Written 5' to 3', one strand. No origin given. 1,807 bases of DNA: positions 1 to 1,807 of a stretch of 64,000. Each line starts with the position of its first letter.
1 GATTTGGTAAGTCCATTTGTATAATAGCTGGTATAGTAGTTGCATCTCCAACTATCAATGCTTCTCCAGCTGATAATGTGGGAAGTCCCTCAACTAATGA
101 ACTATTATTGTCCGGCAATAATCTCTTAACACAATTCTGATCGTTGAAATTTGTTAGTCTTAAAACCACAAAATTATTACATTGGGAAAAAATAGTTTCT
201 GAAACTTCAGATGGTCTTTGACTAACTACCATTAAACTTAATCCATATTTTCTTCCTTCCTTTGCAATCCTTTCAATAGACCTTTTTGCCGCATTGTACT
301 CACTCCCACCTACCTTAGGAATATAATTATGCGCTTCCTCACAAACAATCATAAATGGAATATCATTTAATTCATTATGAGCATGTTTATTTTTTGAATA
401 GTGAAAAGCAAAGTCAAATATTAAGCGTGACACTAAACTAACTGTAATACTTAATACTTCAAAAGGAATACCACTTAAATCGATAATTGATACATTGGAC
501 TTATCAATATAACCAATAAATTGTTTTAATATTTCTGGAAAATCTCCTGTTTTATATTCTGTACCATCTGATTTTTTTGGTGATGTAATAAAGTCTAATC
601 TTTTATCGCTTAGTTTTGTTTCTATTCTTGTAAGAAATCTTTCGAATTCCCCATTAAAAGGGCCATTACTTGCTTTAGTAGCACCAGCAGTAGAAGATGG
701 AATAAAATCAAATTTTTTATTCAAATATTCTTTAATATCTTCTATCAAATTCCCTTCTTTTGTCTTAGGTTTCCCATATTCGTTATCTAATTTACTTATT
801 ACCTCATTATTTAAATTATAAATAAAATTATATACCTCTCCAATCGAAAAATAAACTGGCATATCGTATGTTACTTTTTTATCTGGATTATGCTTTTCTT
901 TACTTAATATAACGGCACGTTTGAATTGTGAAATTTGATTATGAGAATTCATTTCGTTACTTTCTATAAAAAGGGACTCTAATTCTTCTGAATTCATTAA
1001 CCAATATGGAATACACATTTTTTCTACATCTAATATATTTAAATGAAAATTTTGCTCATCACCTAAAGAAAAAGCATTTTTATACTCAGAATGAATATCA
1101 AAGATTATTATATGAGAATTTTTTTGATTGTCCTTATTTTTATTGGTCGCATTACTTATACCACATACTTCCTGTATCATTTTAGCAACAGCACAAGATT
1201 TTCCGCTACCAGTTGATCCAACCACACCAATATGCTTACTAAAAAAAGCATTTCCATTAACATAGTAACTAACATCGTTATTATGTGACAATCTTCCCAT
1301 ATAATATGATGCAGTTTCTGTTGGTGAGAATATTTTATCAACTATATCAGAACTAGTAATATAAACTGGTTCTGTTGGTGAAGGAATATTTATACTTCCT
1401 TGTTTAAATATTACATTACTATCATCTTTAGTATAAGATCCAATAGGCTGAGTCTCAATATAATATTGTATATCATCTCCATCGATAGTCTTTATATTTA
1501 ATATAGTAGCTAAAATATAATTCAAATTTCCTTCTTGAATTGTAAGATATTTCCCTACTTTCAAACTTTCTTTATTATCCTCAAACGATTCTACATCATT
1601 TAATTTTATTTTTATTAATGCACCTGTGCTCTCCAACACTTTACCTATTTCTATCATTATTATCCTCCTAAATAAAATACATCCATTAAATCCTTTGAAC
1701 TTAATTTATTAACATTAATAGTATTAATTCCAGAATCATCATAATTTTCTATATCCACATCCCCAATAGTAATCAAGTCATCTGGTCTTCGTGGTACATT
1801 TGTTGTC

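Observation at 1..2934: DUF4297 nuclease-like protein plus HerA-like ATPase two-gene defense module at the window edge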

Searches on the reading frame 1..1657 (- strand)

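Call 5: search_protein_families(library=pfam, proteins=[window:1-1657:-], max_evalue=1)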
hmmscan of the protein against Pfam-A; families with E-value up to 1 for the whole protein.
window:1-1657:- (552 aa): 8 families
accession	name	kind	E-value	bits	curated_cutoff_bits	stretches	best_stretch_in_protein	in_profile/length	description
PF01935.23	DUF87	-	5.3e-30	105.6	23.2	1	119-413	2-220/220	Helicase HerA, central domain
PF01580.24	FtsK_SpoIIIE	-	6.8e-05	22.8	24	1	137-162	39-61/221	FtsK/SpoIIIE family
PF10412.15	TrwB_AAD_bind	-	0.0017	17.8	20.5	1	141-209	16-71/387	Type IV secretion-system coupling protein DNA-binding domain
PF09378.16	HAS-barrel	-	0.04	14.4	25.2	1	20-64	11-54/90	HAS barrel domain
PF09320.16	DUF1977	-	0.089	13.4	23.4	1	110-138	14-42/108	Domain of unknown function (DUF1977)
PF05872.18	HerA_C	-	0.095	11.8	22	1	460-547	280-374/502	Helicase HerA-like C-terminal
PF12775.13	AAA_7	-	0.11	12.5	25.8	0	140-164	33-57/181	P-loop containing dynein motor region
PF01926.29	MMR_HSR1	-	0.13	12.8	21.9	0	143-187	2-52/113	50S ribosome-binding GTPase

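Call 6: search_protein_families(library=padloc, proteins=[window:1-1657:-], max_evalue=1)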
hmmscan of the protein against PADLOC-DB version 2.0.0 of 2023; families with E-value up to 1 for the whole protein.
window:1-1657:- (552 aa): 15 families
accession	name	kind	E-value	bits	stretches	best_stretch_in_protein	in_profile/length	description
PDLC02188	HerA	-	1.7e-155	517.1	1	13-549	17-543/578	-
PDLC04105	HerA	-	4.8e-127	422.9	1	4-551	12-538/576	-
PDLC04104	HerA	-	4.7e-78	260.6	2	322-551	117-339/379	-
PDLC04098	HerA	-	4.2e-77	258.3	2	332-549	434-647/686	-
PDLC04102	HerA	-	1.1e-73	246.7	2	341-547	415-618/654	-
PDLC04106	HerA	-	2.7e-70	235.7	2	344-551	428-631/667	-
PDLC02185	HerA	-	2.5e-49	166.5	1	69-549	91-562/585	-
PDLC04103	HerA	-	6.9e-47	158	1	79-552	106-560/579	-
PDLC04100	HerA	-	9.2e-46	154.7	1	70-550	92-557/580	-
PDLC04101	HerA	-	1.1e-41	141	1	72-406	93-397/400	-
PDLC04097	HerA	-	7.6e-36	121.9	2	386-549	431-593/618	-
PDLC04107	HerA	-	4.1e-22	76.6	1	82-259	106-286/306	-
PDLC04140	mad8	-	3.5e-20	70.8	1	141-549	28-300/314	mads_8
PDLC01055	HerA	-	9.6e-15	52.4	2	436-544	418-520/532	Type III coevolved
PDLC04099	HerA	-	3.2e-13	47.5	1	113-194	142-212/214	-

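Call 8: search_solved_structures(query=window:1-1657:-, max_evalue=0.001, show_alignments=1)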
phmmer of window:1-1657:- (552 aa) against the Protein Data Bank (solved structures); distinct sequences matched with E-value up to 0.001: 10.
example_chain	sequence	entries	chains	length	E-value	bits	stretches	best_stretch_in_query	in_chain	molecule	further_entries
9c1m_M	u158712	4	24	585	3e-226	755.3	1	3-552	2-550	ATP-binding protein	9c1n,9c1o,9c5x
8ziq_M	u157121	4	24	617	8.5e-187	625.2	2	62-551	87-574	HerA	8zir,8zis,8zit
8xau_A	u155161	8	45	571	5.3e-119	401.5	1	13-549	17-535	ATP-binding protein | HerA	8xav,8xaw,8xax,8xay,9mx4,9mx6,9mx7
8wiv_A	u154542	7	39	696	7.1e-51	176.7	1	83-544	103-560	Helicase HerA central domain-containing protein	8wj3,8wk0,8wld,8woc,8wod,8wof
9x1l_A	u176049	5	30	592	1.3e-28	103.3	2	433-547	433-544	DNA helicase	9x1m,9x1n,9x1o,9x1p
8yho_A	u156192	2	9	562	7.1e-28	100.8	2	414-547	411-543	DUF87 domain-containing protein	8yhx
8j4u_M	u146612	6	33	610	3e-24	88.9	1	430-548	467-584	Nucleoside triphosphate hydrolase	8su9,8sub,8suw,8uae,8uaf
4d2i_A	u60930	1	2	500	1.8e-22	83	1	379-550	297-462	HERA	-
8wet_A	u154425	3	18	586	2.5e-08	36.3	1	389-513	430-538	TdpA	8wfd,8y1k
7es4_A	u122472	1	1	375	0.00012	24.2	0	387-483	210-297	DNA phosphorothioation-dependent restriction protein DptH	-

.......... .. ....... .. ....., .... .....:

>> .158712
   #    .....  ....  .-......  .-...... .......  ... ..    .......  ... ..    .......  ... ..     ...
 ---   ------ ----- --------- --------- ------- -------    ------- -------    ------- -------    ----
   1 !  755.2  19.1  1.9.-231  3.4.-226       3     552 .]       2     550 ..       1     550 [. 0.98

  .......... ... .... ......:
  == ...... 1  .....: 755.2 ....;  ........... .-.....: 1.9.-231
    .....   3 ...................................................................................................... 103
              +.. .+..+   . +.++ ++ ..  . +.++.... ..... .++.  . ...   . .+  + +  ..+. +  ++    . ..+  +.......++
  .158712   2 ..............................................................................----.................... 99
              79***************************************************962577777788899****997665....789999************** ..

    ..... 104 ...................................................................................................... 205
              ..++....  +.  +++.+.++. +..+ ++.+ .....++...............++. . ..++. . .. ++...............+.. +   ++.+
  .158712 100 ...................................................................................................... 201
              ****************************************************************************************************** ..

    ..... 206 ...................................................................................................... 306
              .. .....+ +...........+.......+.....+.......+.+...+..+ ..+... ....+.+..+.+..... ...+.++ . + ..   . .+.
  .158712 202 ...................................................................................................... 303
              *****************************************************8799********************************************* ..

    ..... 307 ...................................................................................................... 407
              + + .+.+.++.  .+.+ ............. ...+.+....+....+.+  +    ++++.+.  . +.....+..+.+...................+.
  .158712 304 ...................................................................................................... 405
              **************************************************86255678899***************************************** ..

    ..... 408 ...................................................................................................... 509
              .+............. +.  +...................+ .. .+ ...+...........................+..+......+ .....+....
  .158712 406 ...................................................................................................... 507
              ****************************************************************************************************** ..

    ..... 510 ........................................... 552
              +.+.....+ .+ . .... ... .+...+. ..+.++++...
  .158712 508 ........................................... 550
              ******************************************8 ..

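Call 9: search_protein_families(library=ncbifam, proteins=[window:1-1657:-], max_evalue=0.01)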
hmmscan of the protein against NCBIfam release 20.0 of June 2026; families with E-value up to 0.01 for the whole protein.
window:1-1657:- (552 aa): 9 families
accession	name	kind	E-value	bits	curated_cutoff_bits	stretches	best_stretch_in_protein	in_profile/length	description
NF042944.1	HerA_antiphage_2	equivalog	1.2e-170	569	850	1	8-549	4-543/576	anti-phage-associated helicase HerA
NF042943.1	HerA_antiphage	equivalog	3.3e-47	161.3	800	1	70-549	85-550/566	anti-phage-associated helicase HerA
NF040819.1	helicase_HerA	equivalog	2e-38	132.2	970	2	433-548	402-514/561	DNA double-strand break repair helicase HerA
NF040937.1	HerA_Thermprot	equivalog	7.1e-35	120.3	800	2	381-549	301-462/487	DNA double-strand break repair helicase HerA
NF053655.1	CedD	equivalog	5.3e-19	68.3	600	2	388-548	382-525/527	DNA-translocating ATPase CedD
NF033849.1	ser_rich_anae_1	subfamily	1.4e-15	55.8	650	1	403-510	990-1099/1163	serine-rich protein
NF041017.1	DNA_import_CedB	equivalog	1.3e-07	30.6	700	1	382-536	429-574/590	DNA import protein CedB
NF041214.1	plasmid_TraB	equivalog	2.7e-05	22.9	800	0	427-484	339-390/639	plasmid transfer protein TraB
TIGR03925.1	T7SS_EccC_b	equivalog_domain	0.00027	19.3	346.55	0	453-510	201-258/564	type VII secretion protein EccCb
